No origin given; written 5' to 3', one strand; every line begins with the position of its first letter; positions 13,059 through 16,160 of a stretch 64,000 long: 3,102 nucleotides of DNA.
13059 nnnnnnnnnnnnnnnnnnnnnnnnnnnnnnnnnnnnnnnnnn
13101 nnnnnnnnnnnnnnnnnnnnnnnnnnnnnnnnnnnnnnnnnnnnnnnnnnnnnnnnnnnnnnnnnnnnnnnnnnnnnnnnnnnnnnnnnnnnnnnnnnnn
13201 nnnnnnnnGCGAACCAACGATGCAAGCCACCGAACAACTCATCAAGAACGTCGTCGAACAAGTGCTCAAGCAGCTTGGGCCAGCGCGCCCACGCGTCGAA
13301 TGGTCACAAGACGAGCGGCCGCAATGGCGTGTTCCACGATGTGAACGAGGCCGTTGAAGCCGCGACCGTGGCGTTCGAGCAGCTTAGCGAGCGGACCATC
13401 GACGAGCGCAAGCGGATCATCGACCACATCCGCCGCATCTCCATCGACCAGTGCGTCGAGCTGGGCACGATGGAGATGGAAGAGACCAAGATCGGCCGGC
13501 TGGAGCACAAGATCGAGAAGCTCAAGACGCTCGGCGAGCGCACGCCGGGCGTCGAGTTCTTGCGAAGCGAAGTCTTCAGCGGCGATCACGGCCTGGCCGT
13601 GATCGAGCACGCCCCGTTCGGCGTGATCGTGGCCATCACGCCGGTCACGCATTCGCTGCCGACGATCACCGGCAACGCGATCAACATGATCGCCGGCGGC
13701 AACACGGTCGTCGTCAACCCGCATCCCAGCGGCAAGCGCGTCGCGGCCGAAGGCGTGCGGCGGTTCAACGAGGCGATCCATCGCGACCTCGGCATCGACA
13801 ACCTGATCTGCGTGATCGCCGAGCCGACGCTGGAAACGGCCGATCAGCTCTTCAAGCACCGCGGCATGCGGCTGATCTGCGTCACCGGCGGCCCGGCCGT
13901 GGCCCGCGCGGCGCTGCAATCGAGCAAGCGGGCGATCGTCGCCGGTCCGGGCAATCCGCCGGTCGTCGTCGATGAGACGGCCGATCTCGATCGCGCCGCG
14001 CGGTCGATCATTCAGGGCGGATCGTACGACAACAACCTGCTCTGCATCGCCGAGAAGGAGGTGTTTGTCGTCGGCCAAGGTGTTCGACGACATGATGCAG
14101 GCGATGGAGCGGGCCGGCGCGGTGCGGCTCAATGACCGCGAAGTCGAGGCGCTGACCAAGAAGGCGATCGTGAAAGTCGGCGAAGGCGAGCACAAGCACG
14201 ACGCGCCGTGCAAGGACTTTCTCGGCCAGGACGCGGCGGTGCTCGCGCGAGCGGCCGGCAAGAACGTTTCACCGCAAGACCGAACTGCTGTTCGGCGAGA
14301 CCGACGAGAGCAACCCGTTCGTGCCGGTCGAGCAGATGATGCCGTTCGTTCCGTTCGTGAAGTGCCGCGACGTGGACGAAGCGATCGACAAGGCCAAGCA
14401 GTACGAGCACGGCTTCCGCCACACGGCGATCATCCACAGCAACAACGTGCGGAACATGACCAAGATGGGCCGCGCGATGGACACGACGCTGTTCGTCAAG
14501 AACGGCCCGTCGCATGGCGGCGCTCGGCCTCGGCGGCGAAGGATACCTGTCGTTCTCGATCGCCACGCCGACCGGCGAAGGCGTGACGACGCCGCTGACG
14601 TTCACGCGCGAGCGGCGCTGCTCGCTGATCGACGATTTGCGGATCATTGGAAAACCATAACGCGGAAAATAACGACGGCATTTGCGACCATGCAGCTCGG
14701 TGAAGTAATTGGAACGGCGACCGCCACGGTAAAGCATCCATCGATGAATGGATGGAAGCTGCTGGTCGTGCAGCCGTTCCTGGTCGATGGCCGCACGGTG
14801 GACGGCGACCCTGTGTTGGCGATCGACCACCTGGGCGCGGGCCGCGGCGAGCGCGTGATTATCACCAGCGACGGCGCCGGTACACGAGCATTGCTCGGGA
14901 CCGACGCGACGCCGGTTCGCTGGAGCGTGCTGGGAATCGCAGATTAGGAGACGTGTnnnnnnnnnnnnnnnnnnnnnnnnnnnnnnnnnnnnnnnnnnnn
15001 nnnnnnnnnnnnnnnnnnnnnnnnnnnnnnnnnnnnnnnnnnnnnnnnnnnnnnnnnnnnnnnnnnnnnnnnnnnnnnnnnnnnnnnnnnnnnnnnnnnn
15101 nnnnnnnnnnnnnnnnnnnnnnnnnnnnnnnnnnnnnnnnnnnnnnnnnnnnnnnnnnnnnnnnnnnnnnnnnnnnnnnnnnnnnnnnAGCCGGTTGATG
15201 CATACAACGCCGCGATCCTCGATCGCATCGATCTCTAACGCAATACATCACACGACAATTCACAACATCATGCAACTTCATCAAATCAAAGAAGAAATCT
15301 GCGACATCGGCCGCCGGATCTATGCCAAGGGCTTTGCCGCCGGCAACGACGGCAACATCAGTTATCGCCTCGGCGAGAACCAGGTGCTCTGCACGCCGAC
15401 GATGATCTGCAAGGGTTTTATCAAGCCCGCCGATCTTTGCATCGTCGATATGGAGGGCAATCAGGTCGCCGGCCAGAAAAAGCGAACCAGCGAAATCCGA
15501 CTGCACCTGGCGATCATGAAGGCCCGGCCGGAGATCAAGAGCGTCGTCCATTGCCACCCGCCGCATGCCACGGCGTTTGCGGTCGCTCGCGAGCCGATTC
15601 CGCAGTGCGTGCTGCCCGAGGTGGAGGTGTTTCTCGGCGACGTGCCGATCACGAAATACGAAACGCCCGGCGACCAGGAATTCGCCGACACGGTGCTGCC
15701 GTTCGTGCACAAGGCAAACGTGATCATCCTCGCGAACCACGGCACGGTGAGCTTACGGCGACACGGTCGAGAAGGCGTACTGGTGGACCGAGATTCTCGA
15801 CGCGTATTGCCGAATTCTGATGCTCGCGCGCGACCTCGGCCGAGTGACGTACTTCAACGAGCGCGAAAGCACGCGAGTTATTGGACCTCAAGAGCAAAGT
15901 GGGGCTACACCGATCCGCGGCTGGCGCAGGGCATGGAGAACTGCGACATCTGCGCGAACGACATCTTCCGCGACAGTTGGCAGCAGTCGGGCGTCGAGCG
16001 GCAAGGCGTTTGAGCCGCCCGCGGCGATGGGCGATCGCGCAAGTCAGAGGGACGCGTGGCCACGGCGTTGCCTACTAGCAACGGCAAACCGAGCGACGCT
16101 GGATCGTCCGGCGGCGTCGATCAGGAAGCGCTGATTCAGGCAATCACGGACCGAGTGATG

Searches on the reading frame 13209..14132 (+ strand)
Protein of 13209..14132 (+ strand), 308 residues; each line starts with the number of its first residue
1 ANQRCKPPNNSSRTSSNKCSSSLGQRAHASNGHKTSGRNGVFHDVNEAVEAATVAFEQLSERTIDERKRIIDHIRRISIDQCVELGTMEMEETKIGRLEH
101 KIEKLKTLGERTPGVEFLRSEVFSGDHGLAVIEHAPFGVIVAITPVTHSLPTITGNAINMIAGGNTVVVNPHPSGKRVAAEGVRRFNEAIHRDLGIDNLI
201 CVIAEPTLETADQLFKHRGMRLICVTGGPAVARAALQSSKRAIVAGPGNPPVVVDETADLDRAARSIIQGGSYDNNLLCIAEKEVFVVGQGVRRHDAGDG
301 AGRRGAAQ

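Call 37: search_protein_families(library=pfam, proteins=[window:13209-14132:+], max_evalue=0.001)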
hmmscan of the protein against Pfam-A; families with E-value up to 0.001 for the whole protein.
window:13209-14132:+ (308 aa): 1 family
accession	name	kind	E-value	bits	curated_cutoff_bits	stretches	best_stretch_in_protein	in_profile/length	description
PF00171.27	Aldedh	-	1.1e-26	93.9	23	1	43-288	29-278/461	Aldehyde dehydrogenase family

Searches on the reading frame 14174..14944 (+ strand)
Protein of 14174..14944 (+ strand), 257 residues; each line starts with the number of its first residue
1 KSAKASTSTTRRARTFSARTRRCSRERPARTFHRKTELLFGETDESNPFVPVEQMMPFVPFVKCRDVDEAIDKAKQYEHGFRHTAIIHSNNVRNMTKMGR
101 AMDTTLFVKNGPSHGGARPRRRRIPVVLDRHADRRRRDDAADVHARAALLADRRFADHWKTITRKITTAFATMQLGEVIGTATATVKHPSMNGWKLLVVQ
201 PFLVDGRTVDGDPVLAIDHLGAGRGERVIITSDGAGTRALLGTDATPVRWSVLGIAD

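Call 37: search_protein_families(library=pfam, proteins=[window:14174-14944:+], max_evalue=0.001)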
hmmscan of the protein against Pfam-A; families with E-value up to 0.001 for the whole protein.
window:14174-14944:+ (257 aa): 1 family
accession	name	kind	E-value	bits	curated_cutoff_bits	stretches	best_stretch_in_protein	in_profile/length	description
PF03319.19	EutN_CcmL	-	1.9e-22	80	25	1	173-257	1-83/83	Ethanolamine utilisation protein EutN/carboxysome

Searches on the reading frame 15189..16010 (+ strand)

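Call 37: search_protein_families(library=pfam, proteins=[window:15189-16010:+], max_evalue=0.001)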
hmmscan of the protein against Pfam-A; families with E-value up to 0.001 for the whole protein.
window:15189-16010:+ (274 aa): 1 family
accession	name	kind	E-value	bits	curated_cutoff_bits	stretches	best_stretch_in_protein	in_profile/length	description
PF00596.27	Aldolase_II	-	2.5e-42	145.3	22.2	1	35-188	1-160/183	Class II Aldolase and Adducin N-terminal domain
